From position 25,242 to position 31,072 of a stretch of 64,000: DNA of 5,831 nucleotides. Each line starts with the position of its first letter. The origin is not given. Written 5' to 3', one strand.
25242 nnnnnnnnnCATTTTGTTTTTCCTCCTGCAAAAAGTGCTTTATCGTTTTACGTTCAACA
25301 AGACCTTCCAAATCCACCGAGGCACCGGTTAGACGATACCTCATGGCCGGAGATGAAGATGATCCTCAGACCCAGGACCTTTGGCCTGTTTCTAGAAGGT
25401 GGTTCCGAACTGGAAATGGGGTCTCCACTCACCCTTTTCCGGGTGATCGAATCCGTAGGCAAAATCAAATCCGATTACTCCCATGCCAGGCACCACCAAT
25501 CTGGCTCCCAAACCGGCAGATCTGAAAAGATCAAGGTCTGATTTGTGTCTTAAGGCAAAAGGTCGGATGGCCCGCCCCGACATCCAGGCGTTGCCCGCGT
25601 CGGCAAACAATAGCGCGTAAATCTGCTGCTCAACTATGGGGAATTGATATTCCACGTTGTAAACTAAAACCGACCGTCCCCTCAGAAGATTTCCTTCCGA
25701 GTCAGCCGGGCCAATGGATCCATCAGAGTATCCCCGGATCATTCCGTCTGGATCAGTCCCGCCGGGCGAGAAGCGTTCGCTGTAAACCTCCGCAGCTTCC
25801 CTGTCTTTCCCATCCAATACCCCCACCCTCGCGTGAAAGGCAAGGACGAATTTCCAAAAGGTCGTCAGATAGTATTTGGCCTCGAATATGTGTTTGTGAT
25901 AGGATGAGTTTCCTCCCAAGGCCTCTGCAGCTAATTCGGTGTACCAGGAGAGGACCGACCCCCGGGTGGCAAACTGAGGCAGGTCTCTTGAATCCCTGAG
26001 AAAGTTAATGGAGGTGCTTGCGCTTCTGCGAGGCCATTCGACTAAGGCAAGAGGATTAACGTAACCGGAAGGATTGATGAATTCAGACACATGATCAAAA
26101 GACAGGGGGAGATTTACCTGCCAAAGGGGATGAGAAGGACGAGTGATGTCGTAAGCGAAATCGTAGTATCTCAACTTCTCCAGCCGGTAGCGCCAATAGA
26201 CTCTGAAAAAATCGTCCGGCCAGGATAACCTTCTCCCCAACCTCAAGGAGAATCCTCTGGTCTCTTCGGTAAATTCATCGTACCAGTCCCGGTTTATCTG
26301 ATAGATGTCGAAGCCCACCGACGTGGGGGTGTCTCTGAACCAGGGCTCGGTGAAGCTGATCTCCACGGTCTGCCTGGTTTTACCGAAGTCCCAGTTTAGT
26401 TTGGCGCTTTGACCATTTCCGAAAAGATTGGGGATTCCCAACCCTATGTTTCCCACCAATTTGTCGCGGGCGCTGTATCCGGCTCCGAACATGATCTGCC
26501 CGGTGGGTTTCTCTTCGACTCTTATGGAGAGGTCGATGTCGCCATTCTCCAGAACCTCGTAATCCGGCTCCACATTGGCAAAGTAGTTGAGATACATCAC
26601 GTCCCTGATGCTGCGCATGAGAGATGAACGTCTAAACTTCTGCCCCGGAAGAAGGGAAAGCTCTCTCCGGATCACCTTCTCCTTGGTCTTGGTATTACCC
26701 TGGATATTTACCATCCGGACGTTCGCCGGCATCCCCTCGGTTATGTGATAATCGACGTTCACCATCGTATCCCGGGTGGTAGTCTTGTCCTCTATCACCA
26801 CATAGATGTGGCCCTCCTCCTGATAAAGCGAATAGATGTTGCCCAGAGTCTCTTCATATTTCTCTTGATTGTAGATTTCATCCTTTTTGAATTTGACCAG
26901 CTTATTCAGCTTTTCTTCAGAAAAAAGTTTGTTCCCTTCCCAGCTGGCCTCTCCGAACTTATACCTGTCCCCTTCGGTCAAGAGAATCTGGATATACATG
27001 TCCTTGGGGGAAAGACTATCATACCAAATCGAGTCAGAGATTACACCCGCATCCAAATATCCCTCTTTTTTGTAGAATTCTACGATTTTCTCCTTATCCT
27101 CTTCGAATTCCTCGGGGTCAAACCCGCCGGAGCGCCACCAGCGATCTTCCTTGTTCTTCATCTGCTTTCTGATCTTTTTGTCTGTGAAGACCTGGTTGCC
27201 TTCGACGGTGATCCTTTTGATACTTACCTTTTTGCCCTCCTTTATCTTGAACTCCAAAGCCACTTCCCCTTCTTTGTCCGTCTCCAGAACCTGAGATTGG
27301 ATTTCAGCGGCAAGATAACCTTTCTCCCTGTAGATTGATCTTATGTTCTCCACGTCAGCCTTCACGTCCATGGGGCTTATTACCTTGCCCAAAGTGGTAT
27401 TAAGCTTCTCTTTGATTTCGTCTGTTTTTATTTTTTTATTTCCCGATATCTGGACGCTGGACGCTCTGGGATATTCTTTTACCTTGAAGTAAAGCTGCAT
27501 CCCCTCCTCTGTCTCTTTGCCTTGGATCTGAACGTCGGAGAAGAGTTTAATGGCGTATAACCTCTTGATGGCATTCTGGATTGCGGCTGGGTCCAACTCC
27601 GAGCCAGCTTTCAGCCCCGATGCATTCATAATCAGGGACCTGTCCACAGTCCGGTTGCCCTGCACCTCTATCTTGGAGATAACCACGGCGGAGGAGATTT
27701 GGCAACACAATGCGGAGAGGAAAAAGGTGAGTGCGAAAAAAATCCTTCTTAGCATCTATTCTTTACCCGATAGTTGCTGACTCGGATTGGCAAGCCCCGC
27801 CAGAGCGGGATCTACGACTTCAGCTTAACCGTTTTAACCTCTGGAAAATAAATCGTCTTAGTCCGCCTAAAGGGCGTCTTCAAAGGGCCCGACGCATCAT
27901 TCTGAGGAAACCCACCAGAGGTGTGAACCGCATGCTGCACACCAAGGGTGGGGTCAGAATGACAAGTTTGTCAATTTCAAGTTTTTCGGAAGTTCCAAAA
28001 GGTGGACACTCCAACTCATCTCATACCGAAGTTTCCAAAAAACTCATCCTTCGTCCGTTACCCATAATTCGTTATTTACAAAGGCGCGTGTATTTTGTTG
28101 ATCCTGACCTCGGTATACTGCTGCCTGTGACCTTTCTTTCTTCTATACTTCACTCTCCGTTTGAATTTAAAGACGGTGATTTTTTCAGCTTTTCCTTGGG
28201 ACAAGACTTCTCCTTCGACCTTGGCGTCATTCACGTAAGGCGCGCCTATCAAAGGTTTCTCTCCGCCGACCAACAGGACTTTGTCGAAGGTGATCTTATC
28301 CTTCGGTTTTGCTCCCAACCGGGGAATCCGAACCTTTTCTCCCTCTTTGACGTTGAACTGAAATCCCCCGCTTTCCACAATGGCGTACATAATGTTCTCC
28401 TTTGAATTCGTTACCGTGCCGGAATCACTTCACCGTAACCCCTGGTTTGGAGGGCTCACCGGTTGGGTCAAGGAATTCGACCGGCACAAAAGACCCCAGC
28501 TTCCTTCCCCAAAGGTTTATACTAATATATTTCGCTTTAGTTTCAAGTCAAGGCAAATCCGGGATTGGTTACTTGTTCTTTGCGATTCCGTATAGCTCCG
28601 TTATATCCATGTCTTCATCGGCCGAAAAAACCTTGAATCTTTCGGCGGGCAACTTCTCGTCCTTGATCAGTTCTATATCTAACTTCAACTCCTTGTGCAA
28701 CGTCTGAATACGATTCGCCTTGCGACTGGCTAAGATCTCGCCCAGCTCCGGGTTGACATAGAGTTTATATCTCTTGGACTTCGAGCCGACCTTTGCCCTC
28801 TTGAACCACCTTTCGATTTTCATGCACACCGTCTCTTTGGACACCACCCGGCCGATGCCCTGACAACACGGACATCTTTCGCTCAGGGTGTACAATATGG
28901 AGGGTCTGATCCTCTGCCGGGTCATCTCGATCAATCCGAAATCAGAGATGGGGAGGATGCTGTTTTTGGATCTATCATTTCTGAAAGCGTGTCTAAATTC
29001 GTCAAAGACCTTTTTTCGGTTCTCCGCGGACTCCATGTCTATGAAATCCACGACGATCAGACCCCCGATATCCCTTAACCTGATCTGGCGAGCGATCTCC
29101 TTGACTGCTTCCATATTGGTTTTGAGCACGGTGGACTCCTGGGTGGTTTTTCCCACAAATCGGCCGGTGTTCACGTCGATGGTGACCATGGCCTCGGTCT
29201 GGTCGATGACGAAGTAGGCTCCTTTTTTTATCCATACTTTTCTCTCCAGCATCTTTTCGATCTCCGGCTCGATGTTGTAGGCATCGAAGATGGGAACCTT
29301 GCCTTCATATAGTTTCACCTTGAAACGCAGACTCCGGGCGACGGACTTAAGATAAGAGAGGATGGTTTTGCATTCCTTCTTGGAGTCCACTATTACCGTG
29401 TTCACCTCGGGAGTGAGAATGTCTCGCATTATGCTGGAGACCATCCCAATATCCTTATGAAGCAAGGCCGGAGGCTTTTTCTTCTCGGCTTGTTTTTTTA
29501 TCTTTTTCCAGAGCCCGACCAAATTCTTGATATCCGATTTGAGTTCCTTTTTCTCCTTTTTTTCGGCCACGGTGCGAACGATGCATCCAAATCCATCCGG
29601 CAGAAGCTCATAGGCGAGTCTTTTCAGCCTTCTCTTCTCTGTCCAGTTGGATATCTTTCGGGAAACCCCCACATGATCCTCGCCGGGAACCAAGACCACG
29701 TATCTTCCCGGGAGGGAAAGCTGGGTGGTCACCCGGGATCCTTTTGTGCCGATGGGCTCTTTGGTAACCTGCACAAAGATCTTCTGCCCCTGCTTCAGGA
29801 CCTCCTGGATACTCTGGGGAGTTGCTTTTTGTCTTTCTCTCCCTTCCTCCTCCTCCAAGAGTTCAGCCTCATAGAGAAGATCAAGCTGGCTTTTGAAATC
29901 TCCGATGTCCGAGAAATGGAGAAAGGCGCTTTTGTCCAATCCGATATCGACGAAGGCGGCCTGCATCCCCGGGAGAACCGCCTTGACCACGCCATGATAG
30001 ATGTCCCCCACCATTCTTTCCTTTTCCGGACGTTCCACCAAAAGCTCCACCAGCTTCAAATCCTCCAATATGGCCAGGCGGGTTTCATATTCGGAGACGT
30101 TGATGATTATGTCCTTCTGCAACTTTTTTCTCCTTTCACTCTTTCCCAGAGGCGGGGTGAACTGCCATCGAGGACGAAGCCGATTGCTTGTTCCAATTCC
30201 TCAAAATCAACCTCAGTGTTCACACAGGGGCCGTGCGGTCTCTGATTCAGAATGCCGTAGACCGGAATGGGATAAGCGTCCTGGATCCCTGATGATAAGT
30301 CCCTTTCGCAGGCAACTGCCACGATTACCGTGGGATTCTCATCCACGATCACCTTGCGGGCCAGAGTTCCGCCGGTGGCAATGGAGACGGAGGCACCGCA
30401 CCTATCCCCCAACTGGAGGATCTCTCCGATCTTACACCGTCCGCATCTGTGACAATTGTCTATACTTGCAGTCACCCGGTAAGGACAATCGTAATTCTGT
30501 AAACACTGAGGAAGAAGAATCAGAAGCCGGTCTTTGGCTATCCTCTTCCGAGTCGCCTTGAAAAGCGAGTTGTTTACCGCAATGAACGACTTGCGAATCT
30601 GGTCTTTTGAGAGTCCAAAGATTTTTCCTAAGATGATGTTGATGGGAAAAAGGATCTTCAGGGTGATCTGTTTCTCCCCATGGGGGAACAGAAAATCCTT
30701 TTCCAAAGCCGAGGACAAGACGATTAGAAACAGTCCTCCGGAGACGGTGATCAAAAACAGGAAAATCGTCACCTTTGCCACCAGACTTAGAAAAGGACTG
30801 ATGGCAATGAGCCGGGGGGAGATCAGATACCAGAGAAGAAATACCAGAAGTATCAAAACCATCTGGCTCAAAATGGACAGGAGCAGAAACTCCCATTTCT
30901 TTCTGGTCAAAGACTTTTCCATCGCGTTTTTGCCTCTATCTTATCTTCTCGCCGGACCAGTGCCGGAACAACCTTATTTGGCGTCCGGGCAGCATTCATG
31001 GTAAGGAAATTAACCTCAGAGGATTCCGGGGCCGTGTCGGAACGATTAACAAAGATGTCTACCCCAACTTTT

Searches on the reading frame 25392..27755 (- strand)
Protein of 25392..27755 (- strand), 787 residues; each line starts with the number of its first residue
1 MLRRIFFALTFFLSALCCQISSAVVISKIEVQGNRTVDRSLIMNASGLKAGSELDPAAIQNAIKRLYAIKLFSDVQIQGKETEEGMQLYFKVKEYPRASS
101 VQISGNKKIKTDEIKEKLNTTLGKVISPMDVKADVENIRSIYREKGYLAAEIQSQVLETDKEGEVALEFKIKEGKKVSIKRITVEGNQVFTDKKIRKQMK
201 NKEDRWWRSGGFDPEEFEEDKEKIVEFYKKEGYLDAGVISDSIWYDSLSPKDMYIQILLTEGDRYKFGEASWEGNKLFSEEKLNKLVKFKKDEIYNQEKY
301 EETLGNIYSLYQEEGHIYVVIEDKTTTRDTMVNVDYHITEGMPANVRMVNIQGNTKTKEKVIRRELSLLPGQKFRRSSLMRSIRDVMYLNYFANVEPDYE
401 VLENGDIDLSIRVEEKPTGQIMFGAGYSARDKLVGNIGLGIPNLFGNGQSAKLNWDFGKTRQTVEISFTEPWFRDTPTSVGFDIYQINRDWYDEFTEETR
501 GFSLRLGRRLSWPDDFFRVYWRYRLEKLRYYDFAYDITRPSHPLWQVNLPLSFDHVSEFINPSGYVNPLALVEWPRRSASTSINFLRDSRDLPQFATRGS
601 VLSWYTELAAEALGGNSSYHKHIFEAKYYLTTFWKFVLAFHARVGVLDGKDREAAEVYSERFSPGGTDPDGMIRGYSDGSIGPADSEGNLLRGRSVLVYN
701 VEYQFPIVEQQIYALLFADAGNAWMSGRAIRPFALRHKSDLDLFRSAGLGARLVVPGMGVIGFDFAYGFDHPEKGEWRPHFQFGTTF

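Call 9: search_protein_families(library=pfam, proteins=[window:25392-27755:-], max_evalue=0.00001)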
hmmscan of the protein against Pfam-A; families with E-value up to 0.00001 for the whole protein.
window:25392-27755:- (787 aa): 4 families
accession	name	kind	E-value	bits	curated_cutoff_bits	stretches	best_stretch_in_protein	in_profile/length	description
PF07244.20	POTRA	-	4.4e-60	200.8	21.3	5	98-174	3-79/79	Surface antigen variable number repeat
PF01103.29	Omp85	-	2e-49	169.3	24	1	443-785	1-321/325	Omp85 superfamily domain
PF08478.15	POTRA_1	-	8.5e-14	52.1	23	0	26-70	3-50/69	POTRA domain, FtsQ-type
PF08479.16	POTRA_2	-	3.4e-11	43.3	24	0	99-153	4-58/76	POTRA domain, ShlB-type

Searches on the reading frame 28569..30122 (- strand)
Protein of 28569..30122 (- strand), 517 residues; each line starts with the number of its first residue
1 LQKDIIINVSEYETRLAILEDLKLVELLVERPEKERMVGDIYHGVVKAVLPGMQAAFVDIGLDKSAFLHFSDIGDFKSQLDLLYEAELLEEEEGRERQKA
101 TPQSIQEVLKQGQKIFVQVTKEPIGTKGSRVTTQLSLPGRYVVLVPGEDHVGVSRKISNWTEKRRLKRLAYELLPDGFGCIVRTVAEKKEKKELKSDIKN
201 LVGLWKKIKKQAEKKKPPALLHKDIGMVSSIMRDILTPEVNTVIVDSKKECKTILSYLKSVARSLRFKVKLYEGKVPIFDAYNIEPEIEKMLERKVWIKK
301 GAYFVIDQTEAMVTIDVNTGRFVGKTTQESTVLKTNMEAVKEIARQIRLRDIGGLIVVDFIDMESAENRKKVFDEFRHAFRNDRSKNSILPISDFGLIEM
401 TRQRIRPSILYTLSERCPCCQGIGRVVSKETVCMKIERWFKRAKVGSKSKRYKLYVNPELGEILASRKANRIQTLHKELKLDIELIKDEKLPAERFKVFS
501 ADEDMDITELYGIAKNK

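Call 9: search_protein_families(library=pfam, proteins=[window:28569-30122:-], max_evalue=0.00001)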
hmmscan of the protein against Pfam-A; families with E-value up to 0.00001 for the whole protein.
window:28569-30122:- (517 aa): 2 families
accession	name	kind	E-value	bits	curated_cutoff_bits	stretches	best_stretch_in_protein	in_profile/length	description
PF10150.14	RNase_E_G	-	1.2e-105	353.2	25.5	1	136-404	1-269/270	Ribonuclease E/G family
PF20833.2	RNase_E_G_Thio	-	8.4e-08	32.7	26.8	1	417-498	2-83/86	RNase E/G, Thioredoxin-like domain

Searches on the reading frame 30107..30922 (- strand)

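Call 57: search_protein_families(library=pfam, proteins=[window:30107-30922:-], max_evalue=0.00001)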
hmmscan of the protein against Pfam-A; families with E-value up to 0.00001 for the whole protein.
window:30107-30922:- (271 aa): 1 family
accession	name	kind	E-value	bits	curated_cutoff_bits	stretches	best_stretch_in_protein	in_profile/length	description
PF01976.22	DUF116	-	2.6e-56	189.8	25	1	95-247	3-155/155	Protein of unknown function DUF116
